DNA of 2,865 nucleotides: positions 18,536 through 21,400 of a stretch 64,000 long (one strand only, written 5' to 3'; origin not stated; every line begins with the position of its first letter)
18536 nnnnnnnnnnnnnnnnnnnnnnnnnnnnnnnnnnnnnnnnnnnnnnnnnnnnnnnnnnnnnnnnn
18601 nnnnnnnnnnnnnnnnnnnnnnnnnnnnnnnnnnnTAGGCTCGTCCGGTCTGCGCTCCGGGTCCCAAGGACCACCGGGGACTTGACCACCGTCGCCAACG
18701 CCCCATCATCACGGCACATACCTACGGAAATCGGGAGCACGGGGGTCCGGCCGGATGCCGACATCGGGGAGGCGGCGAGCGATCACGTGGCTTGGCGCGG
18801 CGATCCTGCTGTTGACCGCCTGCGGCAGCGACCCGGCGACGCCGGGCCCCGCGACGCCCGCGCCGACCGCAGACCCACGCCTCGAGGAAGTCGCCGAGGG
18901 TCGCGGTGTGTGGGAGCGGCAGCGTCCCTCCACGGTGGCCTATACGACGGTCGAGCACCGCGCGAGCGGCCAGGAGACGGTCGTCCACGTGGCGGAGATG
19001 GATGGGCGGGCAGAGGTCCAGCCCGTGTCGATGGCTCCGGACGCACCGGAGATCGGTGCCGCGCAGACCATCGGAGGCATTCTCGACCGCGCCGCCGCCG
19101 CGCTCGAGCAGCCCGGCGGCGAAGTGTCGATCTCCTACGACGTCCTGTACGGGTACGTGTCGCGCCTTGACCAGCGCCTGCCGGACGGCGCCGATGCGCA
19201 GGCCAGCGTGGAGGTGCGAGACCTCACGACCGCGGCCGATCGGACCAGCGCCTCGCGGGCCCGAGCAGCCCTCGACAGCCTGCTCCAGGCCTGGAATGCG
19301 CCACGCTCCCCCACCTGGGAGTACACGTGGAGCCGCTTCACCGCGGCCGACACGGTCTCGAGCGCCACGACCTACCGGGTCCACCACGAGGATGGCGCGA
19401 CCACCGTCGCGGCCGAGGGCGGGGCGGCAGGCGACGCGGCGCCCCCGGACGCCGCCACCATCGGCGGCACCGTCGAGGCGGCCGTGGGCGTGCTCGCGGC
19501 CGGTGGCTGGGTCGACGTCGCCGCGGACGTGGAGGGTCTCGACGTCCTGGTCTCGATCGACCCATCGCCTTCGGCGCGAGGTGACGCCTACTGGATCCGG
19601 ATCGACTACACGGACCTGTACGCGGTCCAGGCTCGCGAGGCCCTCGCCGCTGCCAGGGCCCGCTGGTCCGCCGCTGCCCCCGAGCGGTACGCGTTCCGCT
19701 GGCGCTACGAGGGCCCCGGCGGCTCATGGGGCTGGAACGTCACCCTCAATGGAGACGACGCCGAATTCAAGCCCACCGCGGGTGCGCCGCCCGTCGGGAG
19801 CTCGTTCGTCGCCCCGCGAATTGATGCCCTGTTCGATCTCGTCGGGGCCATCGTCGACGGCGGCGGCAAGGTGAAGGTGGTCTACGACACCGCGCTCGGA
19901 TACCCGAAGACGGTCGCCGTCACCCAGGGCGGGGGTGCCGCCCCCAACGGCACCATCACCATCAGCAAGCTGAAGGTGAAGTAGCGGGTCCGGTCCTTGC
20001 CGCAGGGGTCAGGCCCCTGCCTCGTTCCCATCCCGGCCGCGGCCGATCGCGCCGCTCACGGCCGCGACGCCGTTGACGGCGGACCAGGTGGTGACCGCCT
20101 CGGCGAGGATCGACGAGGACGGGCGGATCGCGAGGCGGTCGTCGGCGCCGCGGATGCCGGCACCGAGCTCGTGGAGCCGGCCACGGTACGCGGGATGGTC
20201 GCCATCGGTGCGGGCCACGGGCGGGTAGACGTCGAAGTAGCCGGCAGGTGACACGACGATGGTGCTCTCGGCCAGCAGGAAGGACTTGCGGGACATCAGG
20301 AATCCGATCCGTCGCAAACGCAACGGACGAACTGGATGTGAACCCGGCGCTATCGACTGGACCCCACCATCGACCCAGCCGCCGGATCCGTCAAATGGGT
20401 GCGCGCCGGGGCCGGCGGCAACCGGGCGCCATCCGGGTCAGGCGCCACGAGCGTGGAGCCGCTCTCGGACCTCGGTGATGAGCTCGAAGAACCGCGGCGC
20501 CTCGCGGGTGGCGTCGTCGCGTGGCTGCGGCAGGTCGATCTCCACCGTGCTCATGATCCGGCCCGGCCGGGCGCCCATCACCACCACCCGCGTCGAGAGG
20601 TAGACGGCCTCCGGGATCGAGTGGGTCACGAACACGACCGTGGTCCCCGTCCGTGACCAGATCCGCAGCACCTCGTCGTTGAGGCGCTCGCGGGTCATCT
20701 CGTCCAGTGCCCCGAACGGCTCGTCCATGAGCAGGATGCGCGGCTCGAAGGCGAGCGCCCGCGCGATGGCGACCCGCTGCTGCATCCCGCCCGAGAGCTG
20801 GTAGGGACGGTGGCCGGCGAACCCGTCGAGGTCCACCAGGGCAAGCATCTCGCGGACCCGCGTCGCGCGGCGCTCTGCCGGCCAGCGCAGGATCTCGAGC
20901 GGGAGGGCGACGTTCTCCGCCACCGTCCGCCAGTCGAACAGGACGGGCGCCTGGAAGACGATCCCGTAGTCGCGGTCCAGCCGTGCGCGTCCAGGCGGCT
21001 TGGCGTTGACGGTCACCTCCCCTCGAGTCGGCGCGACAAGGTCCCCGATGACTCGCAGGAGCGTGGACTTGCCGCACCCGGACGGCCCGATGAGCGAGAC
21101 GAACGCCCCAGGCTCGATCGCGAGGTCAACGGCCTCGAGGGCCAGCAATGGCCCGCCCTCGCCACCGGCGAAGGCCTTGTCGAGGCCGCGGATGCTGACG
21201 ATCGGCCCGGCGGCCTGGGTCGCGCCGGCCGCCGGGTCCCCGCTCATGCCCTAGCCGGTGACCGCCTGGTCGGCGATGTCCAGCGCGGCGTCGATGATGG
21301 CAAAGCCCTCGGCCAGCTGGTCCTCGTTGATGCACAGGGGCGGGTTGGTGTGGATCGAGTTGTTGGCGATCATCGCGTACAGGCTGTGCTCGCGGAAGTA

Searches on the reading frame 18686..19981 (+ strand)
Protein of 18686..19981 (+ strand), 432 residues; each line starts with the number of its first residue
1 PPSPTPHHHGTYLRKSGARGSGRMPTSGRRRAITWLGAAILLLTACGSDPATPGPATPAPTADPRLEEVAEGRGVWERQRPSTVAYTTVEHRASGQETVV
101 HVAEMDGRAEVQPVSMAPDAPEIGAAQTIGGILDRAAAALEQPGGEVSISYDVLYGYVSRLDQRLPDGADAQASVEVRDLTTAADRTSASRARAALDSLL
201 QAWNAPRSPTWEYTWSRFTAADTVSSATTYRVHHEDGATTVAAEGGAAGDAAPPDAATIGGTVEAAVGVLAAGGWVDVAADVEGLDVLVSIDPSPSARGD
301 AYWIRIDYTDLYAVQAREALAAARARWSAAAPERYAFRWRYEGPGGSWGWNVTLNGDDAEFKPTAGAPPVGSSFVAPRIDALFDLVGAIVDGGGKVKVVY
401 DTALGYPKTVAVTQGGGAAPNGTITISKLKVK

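Call 72: search_protein_families(library=pfam, max_evalue=0.00001, proteins=[window:18686-19981:+])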
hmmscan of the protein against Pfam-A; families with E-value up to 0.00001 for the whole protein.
window:18686-19981:+ (432 aa): 1 family
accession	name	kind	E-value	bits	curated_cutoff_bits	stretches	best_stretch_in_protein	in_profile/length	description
PF19671.4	DUF6174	-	6.2e-10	39.9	23.8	1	320-419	2-109/122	Family of unknown function (DUF6174)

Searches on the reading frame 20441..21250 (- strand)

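Call 73: search_protein_families(library=pfam, max_evalue=0.00001, proteins=[window:20441-21250:-])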
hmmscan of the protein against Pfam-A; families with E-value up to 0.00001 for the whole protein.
window:20441-21250:- (270 aa): 2 families
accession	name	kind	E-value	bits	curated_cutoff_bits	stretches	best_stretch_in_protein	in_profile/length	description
PF00005.33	ABC_tran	-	2.3e-32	112.9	25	1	38-179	1-136/137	ABC transporter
PF13304.12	AAA_21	-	1.7e-08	35.4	27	0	149-214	235-301/304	AAA domain, putative AbiEii toxin, Type IV TA system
